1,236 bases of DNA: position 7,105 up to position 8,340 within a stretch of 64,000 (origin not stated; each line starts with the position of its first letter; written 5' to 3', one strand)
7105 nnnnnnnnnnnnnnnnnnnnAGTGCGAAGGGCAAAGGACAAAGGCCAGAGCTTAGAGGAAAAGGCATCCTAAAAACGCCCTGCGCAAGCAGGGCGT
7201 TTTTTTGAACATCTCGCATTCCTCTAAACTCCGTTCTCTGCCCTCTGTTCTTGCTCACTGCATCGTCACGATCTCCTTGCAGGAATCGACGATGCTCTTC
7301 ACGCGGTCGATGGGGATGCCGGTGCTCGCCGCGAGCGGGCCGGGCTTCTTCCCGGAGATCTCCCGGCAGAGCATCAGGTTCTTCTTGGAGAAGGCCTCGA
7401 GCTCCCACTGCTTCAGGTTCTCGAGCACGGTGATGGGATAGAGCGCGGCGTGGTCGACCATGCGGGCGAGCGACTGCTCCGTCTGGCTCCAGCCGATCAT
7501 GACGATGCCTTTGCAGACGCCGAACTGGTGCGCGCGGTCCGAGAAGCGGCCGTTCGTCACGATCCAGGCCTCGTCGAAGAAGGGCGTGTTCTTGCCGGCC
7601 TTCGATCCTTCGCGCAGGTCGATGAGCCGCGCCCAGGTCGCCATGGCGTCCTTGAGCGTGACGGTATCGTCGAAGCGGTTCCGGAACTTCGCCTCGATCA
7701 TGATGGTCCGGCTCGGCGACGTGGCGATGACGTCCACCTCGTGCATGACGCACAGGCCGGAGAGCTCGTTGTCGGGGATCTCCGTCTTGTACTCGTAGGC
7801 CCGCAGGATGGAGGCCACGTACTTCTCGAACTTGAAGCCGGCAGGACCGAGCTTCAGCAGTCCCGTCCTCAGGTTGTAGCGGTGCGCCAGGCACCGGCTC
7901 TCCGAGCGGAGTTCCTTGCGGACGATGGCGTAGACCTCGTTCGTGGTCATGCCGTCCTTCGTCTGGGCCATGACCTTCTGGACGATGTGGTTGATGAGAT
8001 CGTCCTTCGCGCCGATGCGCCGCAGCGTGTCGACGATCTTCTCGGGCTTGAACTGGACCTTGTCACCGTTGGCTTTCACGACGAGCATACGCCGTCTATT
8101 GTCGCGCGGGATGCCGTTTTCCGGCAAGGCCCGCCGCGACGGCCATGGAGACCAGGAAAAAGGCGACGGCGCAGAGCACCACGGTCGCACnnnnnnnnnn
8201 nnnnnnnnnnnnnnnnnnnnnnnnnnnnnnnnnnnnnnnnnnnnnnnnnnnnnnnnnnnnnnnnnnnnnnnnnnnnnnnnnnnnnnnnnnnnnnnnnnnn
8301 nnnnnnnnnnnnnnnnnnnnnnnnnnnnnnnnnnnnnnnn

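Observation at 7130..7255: Dispersed ~120-bp nested palindrome: heptamer-word arms, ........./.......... clamp and a near-identical bidirectional terminator core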

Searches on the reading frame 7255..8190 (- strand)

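Call 21: search_protein_families(library=pfam, proteins=[window:7255-8190:-])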
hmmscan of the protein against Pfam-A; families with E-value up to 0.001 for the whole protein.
window:7255-8190:- (311 aa): 3 families
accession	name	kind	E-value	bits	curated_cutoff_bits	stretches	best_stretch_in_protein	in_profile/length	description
PF03477.21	ATP-cone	-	4.5e-08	34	25.8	1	35-97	1-70/88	ATP cone domain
PF04471.18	Mrr_cat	-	4.6e-05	24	21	1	118-231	6-105/115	Restriction endonuclease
PF22357.2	AF1548-like_C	-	0.00079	19.9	23.9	0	251-307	1-55/56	AF1548-like, C-terminal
